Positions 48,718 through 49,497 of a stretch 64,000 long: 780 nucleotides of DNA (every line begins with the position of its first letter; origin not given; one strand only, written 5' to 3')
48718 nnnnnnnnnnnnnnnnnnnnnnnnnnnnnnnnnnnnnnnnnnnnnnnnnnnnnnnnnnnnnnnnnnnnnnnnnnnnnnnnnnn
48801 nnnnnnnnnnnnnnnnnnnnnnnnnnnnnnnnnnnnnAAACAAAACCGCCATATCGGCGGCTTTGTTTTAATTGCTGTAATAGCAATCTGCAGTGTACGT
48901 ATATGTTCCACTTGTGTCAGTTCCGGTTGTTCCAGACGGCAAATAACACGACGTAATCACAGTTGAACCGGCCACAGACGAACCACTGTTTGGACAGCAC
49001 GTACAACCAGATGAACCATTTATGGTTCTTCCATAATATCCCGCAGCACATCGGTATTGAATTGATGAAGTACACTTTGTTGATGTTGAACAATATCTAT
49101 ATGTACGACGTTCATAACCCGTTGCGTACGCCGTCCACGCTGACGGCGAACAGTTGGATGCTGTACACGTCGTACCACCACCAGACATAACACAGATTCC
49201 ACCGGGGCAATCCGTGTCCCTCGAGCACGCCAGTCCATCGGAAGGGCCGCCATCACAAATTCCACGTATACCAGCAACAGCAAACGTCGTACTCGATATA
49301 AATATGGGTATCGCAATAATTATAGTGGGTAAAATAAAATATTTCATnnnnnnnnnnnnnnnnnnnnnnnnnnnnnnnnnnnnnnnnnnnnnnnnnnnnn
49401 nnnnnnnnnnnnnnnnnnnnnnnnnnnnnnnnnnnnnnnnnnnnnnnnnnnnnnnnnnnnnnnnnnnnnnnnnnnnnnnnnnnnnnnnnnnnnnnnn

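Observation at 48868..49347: Small secreted 20-Cys protein with a second, shorter copy of its C-terminus 8 kb away (40494..40637)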

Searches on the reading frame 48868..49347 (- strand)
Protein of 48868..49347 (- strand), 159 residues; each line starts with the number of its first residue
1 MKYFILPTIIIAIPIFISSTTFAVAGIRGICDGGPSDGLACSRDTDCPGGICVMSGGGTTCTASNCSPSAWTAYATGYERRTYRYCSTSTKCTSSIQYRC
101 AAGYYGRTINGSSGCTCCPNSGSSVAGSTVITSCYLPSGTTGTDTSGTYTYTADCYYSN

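Call 7: search_protein_families(library=pfam, proteins=[window:48868-49347:-], max_evalue=1)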
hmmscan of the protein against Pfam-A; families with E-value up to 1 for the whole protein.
window:48868-49347:- (159 aa): 1 family
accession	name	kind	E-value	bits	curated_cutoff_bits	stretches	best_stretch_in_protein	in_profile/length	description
PF07127.16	Nodulin_late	-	0.075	13.8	30.4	1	37-66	26-53/54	Late nodulin domain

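Call 13: find_encoding_contigs(protein=window:48868-49347:-, flank=3000, max_places=6)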
Protein window:48868-49347:- (159 aa): 24 contigs read that carry it; 4 places shown.
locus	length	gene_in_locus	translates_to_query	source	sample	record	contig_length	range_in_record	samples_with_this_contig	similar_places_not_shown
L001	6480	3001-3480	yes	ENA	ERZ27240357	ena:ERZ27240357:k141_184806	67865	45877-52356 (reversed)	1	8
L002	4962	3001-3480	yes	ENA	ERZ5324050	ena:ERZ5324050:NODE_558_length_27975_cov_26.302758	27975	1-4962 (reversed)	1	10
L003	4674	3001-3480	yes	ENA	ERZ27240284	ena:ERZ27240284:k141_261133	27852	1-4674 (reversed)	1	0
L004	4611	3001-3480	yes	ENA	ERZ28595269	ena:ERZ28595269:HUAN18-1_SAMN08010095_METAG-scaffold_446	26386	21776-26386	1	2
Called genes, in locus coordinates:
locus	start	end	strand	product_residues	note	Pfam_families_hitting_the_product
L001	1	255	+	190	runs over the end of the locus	PF07750:GcrA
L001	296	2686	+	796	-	-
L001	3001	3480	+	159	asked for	-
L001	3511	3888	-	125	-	PF01648:ACPS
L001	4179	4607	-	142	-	-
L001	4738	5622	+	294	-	PF01544:CorA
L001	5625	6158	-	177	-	PF00406:ADK, PF13207:AAA_17, PF13238:AAA_18 (weak), PF13671:AAA_33 (weak)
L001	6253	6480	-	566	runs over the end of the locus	PF00575:S1 (weak), PF00575:S1, PF00575:S1, PF23459:S1_RRP5 (weak), PF00575:S1, PF00575:S1, PF21710:Spt6_S1, PF23459:S1_RRP5, +4 more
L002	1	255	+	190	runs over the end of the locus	PF07750:GcrA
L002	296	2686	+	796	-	-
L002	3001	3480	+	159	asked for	-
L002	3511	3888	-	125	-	PF01648:ACPS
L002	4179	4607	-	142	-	-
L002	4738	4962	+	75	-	?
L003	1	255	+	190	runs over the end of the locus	PF07750:GcrA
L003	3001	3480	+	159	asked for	-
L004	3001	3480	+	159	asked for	-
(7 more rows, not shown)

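Call 14: find_homologous_proteins(query=window:48871-49347:-, max_evalue=0.01)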
Query window:48871-49347:- (159 aa): 66 proteins with E <= 0.01 among 178 candidates.
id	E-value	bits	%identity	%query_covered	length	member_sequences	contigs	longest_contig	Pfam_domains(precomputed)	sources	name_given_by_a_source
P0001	9.0e-98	343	100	100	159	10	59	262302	-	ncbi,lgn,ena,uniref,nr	ncbi:MAG TPA: hypothetical protein IAD02_03600 [Candidatus Enterousia intestinigallinarum]|uniref:Un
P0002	4.0e-90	318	94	100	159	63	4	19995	-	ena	-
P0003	2.0e-85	303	91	100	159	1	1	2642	-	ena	-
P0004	1.9e-79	283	84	100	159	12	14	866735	-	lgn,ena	-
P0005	7.6e-67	242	73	100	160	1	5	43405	-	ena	-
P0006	5.6e-49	184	91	61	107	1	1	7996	-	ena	-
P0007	3.9e-33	133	68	69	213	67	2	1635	-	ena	-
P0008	1.0e-30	125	51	100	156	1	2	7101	-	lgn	-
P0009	1.3e-28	118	69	62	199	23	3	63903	-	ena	-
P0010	8.2e-28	115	67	62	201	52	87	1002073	-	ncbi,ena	-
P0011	3.8e-27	113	66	62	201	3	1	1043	-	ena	-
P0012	6.8e-27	112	66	62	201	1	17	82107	-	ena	-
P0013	7.4e-27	112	66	62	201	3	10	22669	-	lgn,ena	-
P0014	8.6e-27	112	67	62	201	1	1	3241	-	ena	-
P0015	9.8e-27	112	67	62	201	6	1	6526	-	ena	-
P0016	2.5e-26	111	65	62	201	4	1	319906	-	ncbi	-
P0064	7.0e-4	38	38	43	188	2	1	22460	-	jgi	-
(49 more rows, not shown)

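Call 17: find_encoding_contigs(protein=P0010, flank=4000, max_places=8)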
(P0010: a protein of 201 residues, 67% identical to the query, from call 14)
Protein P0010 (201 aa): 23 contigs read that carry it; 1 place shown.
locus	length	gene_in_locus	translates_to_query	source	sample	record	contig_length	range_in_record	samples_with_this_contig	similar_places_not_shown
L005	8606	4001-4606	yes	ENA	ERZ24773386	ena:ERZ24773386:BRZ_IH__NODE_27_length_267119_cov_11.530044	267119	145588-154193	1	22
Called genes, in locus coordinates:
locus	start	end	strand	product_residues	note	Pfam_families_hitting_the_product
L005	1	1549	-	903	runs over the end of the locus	-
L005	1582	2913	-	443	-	PF07498:Rho_N (weak), PF07497:Rho_RNA_bind, PF00006:ATP-synt_ab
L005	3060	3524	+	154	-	PF00436:SSB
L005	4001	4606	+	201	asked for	-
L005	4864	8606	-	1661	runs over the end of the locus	-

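Call 18: find_encoding_contigs(protein=P0016, flank=4000, max_places=4)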
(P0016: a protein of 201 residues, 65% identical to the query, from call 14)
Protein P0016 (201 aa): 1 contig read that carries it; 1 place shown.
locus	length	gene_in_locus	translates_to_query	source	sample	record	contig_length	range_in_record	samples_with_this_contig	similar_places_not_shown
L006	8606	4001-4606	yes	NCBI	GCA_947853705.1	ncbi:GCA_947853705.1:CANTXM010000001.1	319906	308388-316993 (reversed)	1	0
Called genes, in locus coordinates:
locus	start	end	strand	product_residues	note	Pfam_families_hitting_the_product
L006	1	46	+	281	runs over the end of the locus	PF00491:Arginase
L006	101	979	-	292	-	-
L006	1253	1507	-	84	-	-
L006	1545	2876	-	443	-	PF07498:Rho_N (weak), PF07497:Rho_RNA_bind, PF00006:ATP-synt_ab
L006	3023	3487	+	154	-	PF00436:SSB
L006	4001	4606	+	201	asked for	-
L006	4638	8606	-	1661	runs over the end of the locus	-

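Call 26: find_related_loci(query=A2, collection=genome_contigs, flank=4000)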
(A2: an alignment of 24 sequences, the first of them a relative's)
Query A2 (159 aa) in genome_contigs; peptide patterns used: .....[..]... (x = any residue, [..] = any of these).
46 stretches matched a pattern; 41 encode a relative of the query (tblastn E <= 1e-3); 40 distinct loci.
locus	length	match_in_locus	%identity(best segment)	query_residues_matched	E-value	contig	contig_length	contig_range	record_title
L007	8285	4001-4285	60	63-157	3e-28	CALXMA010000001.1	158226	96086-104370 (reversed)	MAG: uncultured Alphaproteobacteria bacterium isolate BRZ_IT__bin13 genome assembly, contig: BRZ_IT__NODE_53_length_1582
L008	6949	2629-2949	58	62-159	5e-27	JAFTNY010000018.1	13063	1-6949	MAG: Alphaproteobacteria bacterium isolate RGIG3991 Roe_deer_Cecum-4__c125744, whole genome shotgun sequence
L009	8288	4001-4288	58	66-159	9e-27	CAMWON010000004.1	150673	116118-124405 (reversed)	MAG TPA_asm: uncultured Alphaproteobacteria bacterium isolate SRR14411251_bin.18_metawrap_v1.3_MAG genome assembly, cont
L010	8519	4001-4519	41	7-159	4e-26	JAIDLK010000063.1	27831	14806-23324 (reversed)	MAG: Alphaproteobacteria bacterium isolate SC0338_S5_7 SC0338_S5_7_contig_63, whole genome shotgun sequence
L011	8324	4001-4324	55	65-159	1e-24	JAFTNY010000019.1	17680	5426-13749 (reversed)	MAG: Alphaproteobacteria bacterium isolate RGIG3991 Roe_deer_Cecum-4__c132243, whole genome shotgun sequence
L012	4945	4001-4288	57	66-159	1e-23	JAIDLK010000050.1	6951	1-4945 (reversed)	MAG: Alphaproteobacteria bacterium isolate SC0338_S5_7 SC0338_S5_7_contig_50, whole genome shotgun sequence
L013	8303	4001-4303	52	64-159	3e-23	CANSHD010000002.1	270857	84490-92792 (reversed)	MAG TPA_asm: uncultured Alphaproteobacteria bacterium isolate SRR15730559_bin.33_metawrap_v1.3_MAG genome assembly, cont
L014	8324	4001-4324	49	61-159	3e-23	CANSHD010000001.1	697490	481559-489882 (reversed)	MAG TPA_asm: uncultured Alphaproteobacteria bacterium isolate SRR15730559_bin.33_metawrap_v1.3_MAG genome assembly, cont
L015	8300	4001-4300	48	64-159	5e-22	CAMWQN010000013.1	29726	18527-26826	MAG TPA_asm: uncultured Rickettsiales bacterium isolate SRR14411243_bin.1_metawrap_v1.3_MAG genome assembly, contig: NOD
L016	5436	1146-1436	49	64-159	7e-22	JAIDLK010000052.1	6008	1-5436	MAG: Alphaproteobacteria bacterium isolate SC0338_S5_7 SC0338_S5_7_contig_52, whole genome shotgun sequence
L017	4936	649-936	57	66-159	7e-22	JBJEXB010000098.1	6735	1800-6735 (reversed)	MAG: Candidatus Enterousia sp. isolate SARD02_bin.047 NODE_7780_length_6735_cov_6.146557, whole genome shotgun sequence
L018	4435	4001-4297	51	65-158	7e-21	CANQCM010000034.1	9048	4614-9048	MAG: uncultured Alphaproteobacteria bacterium isolate Lapin-005__bin117 genome assembly, contig: Lapin-005__NODE_10721_l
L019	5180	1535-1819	49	66-159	8e-21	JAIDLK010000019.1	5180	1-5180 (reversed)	MAG: Alphaproteobacteria bacterium isolate SC0338_S5_7 SC0338_S5_7_contig_19, whole genome shotgun sequence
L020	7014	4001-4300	53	64-159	6e-20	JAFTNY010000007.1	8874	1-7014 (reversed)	MAG: Alphaproteobacteria bacterium isolate RGIG3991 Roe_deer_Cecum-4__c67953, whole genome shotgun sequence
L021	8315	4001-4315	48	58-159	8e-19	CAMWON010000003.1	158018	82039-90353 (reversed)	MAG TPA_asm: uncultured Alphaproteobacteria bacterium isolate SRR14411251_bin.18_metawrap_v1.3_MAG genome assembly, cont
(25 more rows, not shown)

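Call 32: list_cluster_members(proteins=[P0010, P0016, P0001, P0004, P0009])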
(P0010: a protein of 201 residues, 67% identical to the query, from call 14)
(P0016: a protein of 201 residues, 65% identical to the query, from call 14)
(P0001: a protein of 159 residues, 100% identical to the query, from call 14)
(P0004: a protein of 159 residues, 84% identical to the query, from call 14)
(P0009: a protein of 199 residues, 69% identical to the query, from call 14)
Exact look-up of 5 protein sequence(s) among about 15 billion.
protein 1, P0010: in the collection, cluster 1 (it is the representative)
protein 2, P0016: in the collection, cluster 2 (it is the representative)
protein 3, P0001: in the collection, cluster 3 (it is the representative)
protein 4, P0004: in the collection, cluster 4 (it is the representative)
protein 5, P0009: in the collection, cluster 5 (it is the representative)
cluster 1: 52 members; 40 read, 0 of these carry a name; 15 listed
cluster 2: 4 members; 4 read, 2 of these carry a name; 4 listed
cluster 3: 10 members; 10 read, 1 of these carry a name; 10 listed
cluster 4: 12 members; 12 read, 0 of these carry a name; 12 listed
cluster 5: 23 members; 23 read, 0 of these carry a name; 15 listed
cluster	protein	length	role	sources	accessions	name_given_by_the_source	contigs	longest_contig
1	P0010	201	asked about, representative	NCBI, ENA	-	-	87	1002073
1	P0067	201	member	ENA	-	-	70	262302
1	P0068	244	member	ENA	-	-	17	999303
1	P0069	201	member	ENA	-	-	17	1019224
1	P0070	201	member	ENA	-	-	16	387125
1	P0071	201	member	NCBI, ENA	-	-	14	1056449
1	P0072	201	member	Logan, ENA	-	-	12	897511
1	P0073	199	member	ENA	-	-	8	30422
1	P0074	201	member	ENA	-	-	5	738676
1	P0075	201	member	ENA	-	-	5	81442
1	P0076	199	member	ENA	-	-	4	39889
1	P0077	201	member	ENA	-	-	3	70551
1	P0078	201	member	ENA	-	-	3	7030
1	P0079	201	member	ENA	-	-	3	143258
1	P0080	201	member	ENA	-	-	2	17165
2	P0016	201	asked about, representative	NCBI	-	-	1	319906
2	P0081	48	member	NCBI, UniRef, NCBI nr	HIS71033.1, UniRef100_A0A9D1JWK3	MAG TPA: hypothetical protein IAD02_03545 [Candidatus Enterousia intestinigallinarum] | Uncharacterized protein n=1 Tax=Candidatus Enterousia intestinigallinarum TaxID=2840790 ... | hypothetical protein [Candidatus Enterousia intestinigallinarum]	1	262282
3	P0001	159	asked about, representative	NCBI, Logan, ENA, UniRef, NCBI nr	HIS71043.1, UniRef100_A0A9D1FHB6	MAG TPA: hypothetical protein IAD02_03600 [Candidatus Enterousia intestinigallinarum] | Uncharacterized protein n=1 Tax=Candidatus Enterousia intestinigallinarum TaxID=2840790 ... | hypothetical protein [Candidatus Enterousia intestinigallinarum]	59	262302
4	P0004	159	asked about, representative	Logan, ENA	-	-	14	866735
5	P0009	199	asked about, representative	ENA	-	-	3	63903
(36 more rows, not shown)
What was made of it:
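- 48868..49347 (-): Gene for the 159-aa secreted Cys-rich protein (P0001 = HIS71043.1). It has an N-terminal Sec-type signal peptide (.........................|G) and 14 Cys. Enterousia intestinigallinarum P0001 (calls 14, 32).
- NCBI's pipeline does annotate it as a protein (call 32). It is annotated as HIS71033.1 (call 32).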

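Call 34: find_encoding_contigs(protein=P0067, flank=5000, max_places=6)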
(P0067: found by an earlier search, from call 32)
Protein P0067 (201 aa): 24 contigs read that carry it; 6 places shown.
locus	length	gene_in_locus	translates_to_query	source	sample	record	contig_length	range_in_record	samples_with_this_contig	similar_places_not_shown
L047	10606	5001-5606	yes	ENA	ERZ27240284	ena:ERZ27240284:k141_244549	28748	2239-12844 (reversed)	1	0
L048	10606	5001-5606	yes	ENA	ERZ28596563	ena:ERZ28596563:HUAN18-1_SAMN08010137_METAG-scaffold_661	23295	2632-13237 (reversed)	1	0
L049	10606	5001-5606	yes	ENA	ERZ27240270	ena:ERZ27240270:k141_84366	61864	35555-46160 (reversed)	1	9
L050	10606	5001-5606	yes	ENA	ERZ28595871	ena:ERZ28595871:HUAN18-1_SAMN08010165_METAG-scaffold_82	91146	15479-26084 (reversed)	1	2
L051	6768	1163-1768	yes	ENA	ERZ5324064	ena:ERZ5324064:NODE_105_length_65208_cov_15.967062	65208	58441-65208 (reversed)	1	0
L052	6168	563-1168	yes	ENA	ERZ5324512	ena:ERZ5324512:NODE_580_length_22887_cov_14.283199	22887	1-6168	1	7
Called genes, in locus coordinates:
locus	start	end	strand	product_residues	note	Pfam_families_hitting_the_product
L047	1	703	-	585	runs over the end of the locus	PF02190:LON_substr_bdg, PF13401:AAA_22 (faint), PF00004:AAA, PF07724:AAA_2 (weak), PF07728:AAA_5, PF22667:Lon_lid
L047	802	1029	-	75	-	-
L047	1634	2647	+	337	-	PF01018:GTP1_OBG, PF01926:MMR_HSR1, PF02421:FeoB_N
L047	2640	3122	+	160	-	-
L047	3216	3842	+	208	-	PF00210:Ferritin, PF02915:Rubrerythrin, PF23458:DUF7130 (weak), PF21349:RUBY_RBDX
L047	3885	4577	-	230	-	-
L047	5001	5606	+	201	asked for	-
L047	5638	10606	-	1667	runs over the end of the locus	-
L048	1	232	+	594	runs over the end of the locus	PF00456:Transketolase_N, PF13292:DXP_synthase_N, PF02779:Transket_pyr, PF22613:Transketolase_C_1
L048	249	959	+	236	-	PF01863:YgjP-like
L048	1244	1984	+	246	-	PF03797:Autotransporter (faint), PF13505:OMP_b-brl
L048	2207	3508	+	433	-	PF13393:tRNA-synt_His, PF00587:tRNA-synt_2b (weak), PF03129:HGTP_anticodon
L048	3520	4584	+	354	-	PF03462:PCRF, PF00472:RF-1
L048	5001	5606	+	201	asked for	-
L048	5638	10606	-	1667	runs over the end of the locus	-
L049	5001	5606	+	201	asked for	-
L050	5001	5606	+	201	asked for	-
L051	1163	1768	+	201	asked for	-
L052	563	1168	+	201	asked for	-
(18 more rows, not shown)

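Call 39: search_protein_families(library=pfam, proteins=[P0067, P0064], max_evalue=1)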
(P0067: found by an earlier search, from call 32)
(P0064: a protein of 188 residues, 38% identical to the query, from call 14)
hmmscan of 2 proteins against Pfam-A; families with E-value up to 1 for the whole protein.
P0067 (201 aa): 0 families

P0064 (188 aa): 2 families
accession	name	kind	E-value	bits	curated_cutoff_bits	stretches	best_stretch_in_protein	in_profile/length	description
PF03302.18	VSP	-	0.04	13.2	31.4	1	105-170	282-345/397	Giardia variant-specific surface protein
PF09402.16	MSC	-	0.23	11.2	29.7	1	104-134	46-74/337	Man1-Src1p-C-terminal domain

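Call 40: search_protein_families(library=ncbifam, proteins=[P0067, window:48868-49347:-, P0064], max_evalue=1)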
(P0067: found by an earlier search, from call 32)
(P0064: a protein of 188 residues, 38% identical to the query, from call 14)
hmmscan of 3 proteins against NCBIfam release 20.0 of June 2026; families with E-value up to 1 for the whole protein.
P0067 (201 aa): 0 families

window:48868-49347:- (159 aa): 0 families

P0064 (188 aa): 0 families

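Call 48: predict_structure(alignment_id=A3)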
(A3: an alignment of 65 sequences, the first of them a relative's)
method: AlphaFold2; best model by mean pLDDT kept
length: 159 residues; sequences in the alignment: 65
mean_pLDDT: 72.7   pTM: 0.55
mean pLDDT of the five models: 72.7, 64.5, 63.8, 62.3, 61.8
residues with pLDDT >= 90: 67; 70-90: 31; 50-70: 10; < 50: 51
segments of 3 or more residues with pLDDT < 50: 11-45, 47-58
pLDDT, mean of each block of 10 residues (from residue 1): 50 44 36 42 41 46 81 96 83 90 96 95 94 94 91 88
secondary structure, 60 per line:
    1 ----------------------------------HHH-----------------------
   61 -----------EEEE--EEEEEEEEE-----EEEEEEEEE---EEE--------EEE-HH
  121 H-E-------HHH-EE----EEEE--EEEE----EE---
elements in order: E72-75 E78-86 E92-100 E104-106 E115-117 E141-144 E147-150
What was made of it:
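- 48868..49347 (-): AF2 gives pLDDT 81-96 for residues 60-159 (call 48).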

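Call 50: fold_search(model_id=the predicted structure, library=pdb)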
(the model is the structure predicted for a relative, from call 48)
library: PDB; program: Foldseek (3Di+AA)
matches with E <= 10: 290; with E <= 0.001: 0
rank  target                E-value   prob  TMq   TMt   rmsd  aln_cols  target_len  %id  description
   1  6v1p_B                1.3e+00  0.44  0.19  0.13   2.6        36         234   14  Structure of VIM-2 bound to QPX7728 at 1.20 A (released 2020-03-25)
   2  5n55_A                1.3e+00  0.47  0.18  0.13   2.5        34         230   15  mono-Zinc VIM-5 metallo-beta-lactamase in complex with (1-chloro-4-hydroxyisoquinoline-3-carbonyl)-L-tryptophan (Compo (released 2017-05-17)
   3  5n58_B                1.4e+00  0.47  0.18  0.14   2.3        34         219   15  di-Zinc VIM-5 metallo-beta-lactamase in complex with (1-chloro-4-hydroxyisoquinoline-3-carbonyl)-D-tryptophan (Compoun (released 2017-05-17)
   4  4uwo                  1.4e+00  0.47  0.18  0.13   2.3        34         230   15  Native di-zinc VIM-26. Leu224 in VIM-26 from Klebsiella pneumoniae has implications for drug binding. (released 2015-02-04)
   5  4hl1_A                1.4e+00  0.41  0.18  0.12   2.4        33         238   12  Crystal Structure of New Delhi Metallo-beta-Lactamase-1, Complexed with Cd and Ampicillin (released 2012-12-12)
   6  4hl2_B                1.4e+00  0.38  0.18  0.12   2.6        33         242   12  New Delhi Metallo-beta-Lactamase-1 1.05 A structure Complexed with Hydrolyzed Ampicillin (released 2012-12-12)
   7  4exs_A                1.5e+00  0.38  0.18  0.12   2.4        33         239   12  Crystal structure of NDM-1 bound to L-captopril (released 2012-08-08)
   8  5nai                  1.6e+00  0.41  0.19  0.13   2.6        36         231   14  mono-Zinc VIM-5 metallo-beta-lactamase in complex with (1-chloro-4-hydroxyisoquinoline-3-carbonyl)-D-tryptophan (Compoun (released 2017-05-17)
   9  5zgr_A                1.6e+00  0.35  0.18  0.12   2.5        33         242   12  Crystal structure of NDM-1 at pH7.3 (HEPES) in complex with hydrolyzed ampicillin (released 2018-08-22)
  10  6v5m                  1.7e+00  0.44  0.21  0.16   2.7        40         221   15  Crystal Structure of Metallo Beta Lactamase from Hirschia baltica in Complex with Succinate (released 2019-12-25)
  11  6v73                  1.7e+00  0.41  0.18  0.13   2.2        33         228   15  Crystal Structure of Metallo Beta Lactamase from Erythrobacter litoralis with beta mercaptoethanol in the active site (released 2019-12-25)
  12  5o7n_A                1.7e+00  0.38  0.19  0.14   2.5        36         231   14  Beta-lactamase VIM-2 in complex with (2R)-1-(2-Benzyl-3-mercaptopropanoyl)piperidine-2-carboxylic acid (released 2018-06-20)
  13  9cv2                  1.7e+00  0.38  0.19  0.13   2.5        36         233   14  Crystal structure of the metallo-beta-lactamase VIM-20 with D-captopril (released 2025-07-09)
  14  9cv1                  1.7e+00  0.38  0.19  0.13   2.5        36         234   14  Crystal structure of the metallo-beta-lactamase VIM-15 with L-captopril (released 2025-07-02)
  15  4hl1_B                1.7e+00  0.38  0.18  0.12   2.5        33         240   12  Crystal Structure of New Delhi Metallo-beta-Lactamase-1, Complexed with Cd and Ampicillin (released 2012-12-12)
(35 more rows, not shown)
